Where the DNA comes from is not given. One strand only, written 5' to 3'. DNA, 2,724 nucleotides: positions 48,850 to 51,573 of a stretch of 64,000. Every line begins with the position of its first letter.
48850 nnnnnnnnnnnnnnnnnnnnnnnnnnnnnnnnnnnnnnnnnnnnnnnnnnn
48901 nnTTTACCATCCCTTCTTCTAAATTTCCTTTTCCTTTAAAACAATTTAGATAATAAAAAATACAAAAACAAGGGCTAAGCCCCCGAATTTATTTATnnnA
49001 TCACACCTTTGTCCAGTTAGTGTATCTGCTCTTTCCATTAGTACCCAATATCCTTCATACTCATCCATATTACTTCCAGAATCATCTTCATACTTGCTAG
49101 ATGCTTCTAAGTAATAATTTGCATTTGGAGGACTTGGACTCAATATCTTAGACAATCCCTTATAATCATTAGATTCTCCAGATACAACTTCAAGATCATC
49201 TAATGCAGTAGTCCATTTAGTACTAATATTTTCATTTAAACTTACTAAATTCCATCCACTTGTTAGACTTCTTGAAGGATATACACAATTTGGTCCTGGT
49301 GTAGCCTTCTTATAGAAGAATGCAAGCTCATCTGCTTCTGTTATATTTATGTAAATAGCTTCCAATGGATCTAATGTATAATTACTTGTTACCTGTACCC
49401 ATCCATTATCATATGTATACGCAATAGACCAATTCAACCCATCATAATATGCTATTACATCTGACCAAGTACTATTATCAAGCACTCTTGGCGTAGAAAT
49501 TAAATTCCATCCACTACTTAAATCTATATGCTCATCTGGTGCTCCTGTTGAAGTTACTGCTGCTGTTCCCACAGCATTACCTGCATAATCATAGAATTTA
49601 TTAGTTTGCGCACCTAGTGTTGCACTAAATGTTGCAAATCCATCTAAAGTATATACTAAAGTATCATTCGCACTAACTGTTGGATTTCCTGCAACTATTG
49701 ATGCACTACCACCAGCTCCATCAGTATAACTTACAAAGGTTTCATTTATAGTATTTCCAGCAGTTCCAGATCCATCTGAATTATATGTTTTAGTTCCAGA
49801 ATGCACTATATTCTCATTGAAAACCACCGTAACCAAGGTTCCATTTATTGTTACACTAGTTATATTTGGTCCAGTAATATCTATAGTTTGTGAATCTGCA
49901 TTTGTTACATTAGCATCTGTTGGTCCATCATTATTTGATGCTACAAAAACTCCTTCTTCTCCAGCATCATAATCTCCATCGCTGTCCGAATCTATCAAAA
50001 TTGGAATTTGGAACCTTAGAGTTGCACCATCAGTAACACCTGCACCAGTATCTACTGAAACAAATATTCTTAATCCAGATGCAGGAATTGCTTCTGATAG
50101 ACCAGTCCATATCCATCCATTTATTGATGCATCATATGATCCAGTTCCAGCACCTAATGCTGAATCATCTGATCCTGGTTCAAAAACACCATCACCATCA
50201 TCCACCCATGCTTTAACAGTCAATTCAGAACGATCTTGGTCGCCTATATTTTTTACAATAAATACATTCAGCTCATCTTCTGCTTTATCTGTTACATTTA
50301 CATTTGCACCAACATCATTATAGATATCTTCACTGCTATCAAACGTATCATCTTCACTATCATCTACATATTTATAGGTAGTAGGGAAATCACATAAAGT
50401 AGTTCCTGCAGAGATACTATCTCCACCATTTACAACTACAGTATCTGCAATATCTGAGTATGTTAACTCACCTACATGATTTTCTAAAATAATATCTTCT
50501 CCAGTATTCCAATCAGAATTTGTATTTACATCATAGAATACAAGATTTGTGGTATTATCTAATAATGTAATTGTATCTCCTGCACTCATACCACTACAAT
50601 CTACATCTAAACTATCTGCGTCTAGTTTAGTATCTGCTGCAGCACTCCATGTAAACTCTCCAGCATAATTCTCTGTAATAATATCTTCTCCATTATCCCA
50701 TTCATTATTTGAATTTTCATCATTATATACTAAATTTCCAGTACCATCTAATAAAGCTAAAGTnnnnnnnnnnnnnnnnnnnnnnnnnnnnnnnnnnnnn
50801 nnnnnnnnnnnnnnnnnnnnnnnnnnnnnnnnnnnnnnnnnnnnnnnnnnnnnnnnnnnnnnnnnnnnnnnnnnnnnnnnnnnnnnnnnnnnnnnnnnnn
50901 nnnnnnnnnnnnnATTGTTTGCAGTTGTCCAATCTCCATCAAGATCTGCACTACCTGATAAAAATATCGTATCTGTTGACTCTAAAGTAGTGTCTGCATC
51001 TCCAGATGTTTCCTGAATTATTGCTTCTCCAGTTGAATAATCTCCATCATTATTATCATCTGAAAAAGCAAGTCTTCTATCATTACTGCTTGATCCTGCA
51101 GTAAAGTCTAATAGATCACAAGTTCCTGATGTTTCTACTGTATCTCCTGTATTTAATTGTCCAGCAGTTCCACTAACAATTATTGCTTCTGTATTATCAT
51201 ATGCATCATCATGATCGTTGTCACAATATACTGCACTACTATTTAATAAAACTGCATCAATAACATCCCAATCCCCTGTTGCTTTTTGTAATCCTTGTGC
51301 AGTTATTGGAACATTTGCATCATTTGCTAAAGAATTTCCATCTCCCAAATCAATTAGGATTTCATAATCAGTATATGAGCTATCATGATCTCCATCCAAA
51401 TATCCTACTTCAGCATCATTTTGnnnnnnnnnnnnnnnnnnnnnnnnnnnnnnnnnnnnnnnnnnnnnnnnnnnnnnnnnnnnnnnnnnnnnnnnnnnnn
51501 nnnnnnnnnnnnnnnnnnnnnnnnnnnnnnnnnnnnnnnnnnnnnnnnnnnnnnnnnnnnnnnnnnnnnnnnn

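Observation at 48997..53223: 1408-aa acidic giant built from EF-hand/dockerin-like 12-residue loops of two subtypes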

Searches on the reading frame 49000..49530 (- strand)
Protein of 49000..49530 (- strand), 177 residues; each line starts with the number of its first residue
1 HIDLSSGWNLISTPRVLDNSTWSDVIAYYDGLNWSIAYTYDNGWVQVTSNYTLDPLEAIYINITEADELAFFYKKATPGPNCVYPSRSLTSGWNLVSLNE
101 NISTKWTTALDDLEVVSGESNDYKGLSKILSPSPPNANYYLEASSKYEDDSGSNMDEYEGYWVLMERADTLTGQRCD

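Call 30: search_protein_families(library=pfam, proteins=[window:49000-49530:-], max_evalue=10)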
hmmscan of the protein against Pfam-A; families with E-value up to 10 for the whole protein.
seq(177 aa): 0 families

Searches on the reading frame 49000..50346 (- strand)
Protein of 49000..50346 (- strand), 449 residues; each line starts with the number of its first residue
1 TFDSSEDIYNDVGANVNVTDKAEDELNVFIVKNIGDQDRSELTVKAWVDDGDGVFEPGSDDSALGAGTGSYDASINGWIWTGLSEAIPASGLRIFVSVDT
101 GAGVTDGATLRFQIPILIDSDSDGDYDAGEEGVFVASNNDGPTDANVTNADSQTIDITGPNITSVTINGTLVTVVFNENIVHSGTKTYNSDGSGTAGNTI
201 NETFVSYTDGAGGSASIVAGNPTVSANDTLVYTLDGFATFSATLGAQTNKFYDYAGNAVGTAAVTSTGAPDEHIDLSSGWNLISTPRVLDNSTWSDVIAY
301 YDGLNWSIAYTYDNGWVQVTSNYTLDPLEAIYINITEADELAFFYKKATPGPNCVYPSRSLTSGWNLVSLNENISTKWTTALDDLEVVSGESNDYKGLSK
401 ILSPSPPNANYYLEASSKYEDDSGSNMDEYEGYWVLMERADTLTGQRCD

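Call 45: find_homologous_proteins(query=window:49000-50346:-, max_evalue=0.001)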
Query window:49000-50346:- (449 aa): 1 proteins with E <= 0.001 among 8000 candidates.
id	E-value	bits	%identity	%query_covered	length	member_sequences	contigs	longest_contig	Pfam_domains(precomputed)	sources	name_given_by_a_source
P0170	8.2e-17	79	40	29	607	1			-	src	-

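Call 60: predict_structure(alignment_id=A3)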
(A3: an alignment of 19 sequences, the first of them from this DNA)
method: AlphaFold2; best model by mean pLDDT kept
length: 449 residues; sequences in the alignment: 19
mean_pLDDT: 51.2   pTM: 0.39
mean pLDDT of the five models: 51.2, 49.1, 48.9, 47.9, 47.7
residues with pLDDT >= 90: 29; 70-90: 72; 50-70: 84; < 50: 264
segments of 3 or more residues with pLDDT < 50: 1-21, 179-357, 371-426, 446-449
pLDDT, mean of each block of 10 residues (from residue 1): 39 40 74 91 92 83 89 90 83 87 86 71 60 58 59 71 65 55 37 32 27 38 38 36 27 39 28 31 35 44 39 33 31 30 35 47 63 40 30 32 32 32 45 61 53
secondary structure, 60 per line:
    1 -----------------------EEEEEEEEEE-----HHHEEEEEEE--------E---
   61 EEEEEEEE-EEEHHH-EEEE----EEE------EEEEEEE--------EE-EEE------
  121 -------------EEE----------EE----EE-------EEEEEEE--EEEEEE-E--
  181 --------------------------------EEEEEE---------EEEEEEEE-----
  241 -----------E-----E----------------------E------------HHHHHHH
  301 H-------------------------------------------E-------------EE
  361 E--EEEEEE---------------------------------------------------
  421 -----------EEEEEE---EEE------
elements in order: E24-33 E42-48 E61-68 E70-72 E77-80 E85-87 E94-100 E112-114 E134-136 E162-168 E171-176 E213-218 E228-235 H294-301 E359-361 E364-369 E432-437 E441-443

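Call 63: fold_search(model_id=the predicted structure, library=pdb)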
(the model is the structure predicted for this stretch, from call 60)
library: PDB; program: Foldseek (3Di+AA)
matches with E <= 10: 324; with E <= 0.001: 0
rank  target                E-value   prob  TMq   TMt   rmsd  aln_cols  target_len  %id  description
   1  4fj6_D                2.0e-01  0.60  0.17  0.16   9.0       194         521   14  Crystal structure of a glycoside hydrolase family 33, candidate sialidase (BDI_2946) from Parabacteroides distasonis A (released 2012-07-25)
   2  7ah9_5B               2.1e-01  0.03  0.07  0.06  30.8       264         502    9  Substrate-engaged type 3 secretion system needle complex from Salmonella enterica typhimurium - SpaR state 1 (released 2021-03-17)
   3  4fj6_A                2.2e-01  0.44  0.16  0.14  11.2       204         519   12  Crystal structure of a glycoside hydrolase family 33, candidate sialidase (BDI_2946) from Parabacteroides distasonis A (released 2012-07-25)
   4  4fj6_B                2.7e-01  0.51  0.17  0.16  10.3       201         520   14  Crystal structure of a glycoside hydrolase family 33, candidate sialidase (BDI_2946) from Parabacteroides distasonis A (released 2012-07-25)
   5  4fj6_C                3.7e-01  0.41  0.17  0.15  10.0       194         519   14  Crystal structure of a glycoside hydrolase family 33, candidate sialidase (BDI_2946) from Parabacteroides distasonis A (released 2012-07-25)
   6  3c6l_E                4.5e-01  0.11  0.10  0.20  15.6       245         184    8  Crystal structure of mouse MHC class II I-Ab/3K peptide complexed with mouse TCR 2W20 (released 2008-04-29)
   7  6dv6_A                4.5e-01  0.01  0.06  0.07  29.9       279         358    7  Structure of the Salmonella SPI-1 type III secretion injectisome secretin InvG (residues 176-end) in the open gate sta (released 2018-10-03)
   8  6dv3_A                4.5e-01  0.01  0.06  0.06  29.9       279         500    7  Structure of the Salmonella SPI-1 type III secretion injectisome secretin InvG in the open gate state (released 2018-10-03)
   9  8trr_I                5.0e-01  0.10  0.12  0.20  15.5       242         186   12  T cell recognition of citrullinated vimentin peptide presented by HLA-DR4 (released 2024-07-31)
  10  6kon_B                5.3e-01  0.04  0.08  0.12  15.9       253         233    8  Mycobacterium tuberculosis initial transcription complex comprising sigma H and 5'-OH RNA of 5 nt (released 2020-03-11)
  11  7ah9_5N               5.3e-01  0.01  0.07  0.06  29.7       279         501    7  Substrate-engaged type 3 secretion system needle complex from Salmonella enterica typhimurium - SpaR state 1 (released 2021-03-17)
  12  5tcq_A                6.2e-01  0.02  0.07  0.08  28.6       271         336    8  Near-atomic resolution cryo-EM structure of the Salmonella SPI-1 type III secretion injectisome secretin InvG (released 2016-12-21)
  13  5tcr_A                6.2e-01  0.02  0.07  0.06  28.6       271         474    8  Atomic model of the Salmonella SPI-1 type III secretion injectisome basal body proteins InvG, PrgH, and PrgK (released 2016-12-21)
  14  6mnj_A                7.6e-01  0.66  0.18  0.16   6.0       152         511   12  Hadza microbial sialidase Hz136 (released 2019-10-02)
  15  6myv_C                8.0e-01  0.57  0.21  0.18   7.9       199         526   10  Sialidase26 co-crystallized with DANA-Gc (released 2019-10-02)
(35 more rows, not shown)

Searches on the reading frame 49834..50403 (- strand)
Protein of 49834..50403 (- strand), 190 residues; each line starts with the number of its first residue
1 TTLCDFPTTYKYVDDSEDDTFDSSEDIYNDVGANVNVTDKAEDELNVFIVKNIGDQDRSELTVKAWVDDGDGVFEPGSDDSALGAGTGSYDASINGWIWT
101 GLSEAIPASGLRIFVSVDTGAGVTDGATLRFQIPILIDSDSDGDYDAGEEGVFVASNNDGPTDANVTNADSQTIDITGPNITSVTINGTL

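Call 70: search_protein_families(library=pfam, proteins=[window:49834-50403:-], max_evalue=10)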
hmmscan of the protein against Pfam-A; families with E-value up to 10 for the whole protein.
window:49834-50403:- (190 aa): 1 family
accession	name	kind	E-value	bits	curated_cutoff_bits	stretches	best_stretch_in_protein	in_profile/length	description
PF20009.4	GEVED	-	0.28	12.4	24.4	2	137-176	6-36/78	GEVED domain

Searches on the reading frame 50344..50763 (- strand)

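Call 70: search_protein_families(library=pfam, proteins=[window:50344-50763:-], max_evalue=10)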
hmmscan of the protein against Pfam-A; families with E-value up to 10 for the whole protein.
window:50344-50763:- (140 aa): 2 families
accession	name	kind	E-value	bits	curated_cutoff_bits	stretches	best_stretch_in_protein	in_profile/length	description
PF13585.12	CHU_C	-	0.0081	16.7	27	1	3-26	32-55/86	CHU_C Type IX secretion signal domain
PF23444.1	DUF7127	-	0.057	14.1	27.6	1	24-62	8-46/83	Family of unknown function (DUF7127)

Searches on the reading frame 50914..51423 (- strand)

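Call 70: search_protein_families(library=pfam, proteins=[window:50914-51423:-], max_evalue=10)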
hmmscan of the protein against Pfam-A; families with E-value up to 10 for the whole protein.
window:50914-51423:- (170 aa): 2 families
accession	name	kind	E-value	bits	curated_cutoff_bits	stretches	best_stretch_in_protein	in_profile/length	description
PF02710.19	Hema_HEFG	-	0.087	13.5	25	1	65-111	103-148/155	Hemagglutinin domain of haemagglutinin-esterase-fusion glycoprotein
PF20009.4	GEVED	-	1.2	10.4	24.4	0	120-147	5-32/78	GEVED domain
